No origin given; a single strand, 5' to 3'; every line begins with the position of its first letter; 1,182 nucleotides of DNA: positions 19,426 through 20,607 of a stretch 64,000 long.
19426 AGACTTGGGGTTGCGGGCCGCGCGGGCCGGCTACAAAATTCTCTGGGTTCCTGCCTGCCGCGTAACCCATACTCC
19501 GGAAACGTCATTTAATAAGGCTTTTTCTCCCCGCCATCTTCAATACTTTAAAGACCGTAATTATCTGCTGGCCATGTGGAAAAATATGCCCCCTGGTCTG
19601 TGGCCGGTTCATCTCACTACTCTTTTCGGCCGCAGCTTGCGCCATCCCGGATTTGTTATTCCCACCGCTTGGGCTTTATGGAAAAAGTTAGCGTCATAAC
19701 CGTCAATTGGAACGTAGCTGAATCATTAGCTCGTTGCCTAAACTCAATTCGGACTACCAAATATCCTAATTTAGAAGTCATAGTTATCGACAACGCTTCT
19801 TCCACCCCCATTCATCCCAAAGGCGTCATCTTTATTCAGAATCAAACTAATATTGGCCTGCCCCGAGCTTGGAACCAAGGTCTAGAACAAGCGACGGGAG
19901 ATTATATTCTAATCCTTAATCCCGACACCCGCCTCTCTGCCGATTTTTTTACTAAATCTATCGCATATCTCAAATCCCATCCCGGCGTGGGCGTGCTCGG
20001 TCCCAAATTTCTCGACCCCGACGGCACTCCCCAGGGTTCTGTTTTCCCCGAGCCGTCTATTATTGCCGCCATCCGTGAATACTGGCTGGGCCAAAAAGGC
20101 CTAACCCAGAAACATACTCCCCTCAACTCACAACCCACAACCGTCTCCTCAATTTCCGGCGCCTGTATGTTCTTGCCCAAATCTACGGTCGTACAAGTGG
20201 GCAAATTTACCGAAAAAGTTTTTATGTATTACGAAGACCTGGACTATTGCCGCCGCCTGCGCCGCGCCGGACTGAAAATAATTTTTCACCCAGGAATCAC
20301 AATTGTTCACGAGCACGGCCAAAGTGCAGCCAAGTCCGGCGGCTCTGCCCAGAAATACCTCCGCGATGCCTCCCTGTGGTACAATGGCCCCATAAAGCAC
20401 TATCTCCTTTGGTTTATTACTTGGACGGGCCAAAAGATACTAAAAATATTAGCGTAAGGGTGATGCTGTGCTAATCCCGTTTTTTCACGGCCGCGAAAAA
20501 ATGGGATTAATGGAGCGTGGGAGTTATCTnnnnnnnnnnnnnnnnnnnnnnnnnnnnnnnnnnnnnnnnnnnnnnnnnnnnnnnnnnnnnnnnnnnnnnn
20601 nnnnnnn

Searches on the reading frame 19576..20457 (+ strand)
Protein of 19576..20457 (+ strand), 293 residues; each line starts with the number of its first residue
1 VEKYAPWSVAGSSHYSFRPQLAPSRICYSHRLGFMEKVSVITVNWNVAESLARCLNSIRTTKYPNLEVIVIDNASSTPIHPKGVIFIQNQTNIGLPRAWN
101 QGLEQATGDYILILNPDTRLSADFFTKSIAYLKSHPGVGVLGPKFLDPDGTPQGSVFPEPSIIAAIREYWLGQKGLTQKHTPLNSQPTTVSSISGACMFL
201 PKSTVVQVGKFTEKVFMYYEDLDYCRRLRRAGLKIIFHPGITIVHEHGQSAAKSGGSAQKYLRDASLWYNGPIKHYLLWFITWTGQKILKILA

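Call 60: search_protein_families(library=pfam, proteins=[window:19576-20457:+], max_evalue=0.001)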
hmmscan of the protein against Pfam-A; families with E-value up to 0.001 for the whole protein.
window:19576-20457:+ (293 aa): 5 families
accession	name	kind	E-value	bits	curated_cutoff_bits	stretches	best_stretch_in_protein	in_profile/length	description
PF00535.33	Glycos_transf_2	-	2.6e-19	70.2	23.3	1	39-151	1-122/168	Glycosyl transferase family 2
PF13641.12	Glyco_tranf_2_3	-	5.6e-16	59.7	27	1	38-253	3-219/230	Glycosyltransferase like family 2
PF13632.12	Glyco_trans_2_3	-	1.3e-09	38.6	27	1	110-271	1-142/198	Glycosyl transferase family group 2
PF13712.12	Glyco_tranf_2_5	-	7e-06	26.3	27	1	86-237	34-179/210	Glycosyltransferase like family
PF10111.15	Glyco_tranf_2_2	-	5e-05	23.4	27.3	1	60-130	22-104/276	Glycosyltransferase like family 2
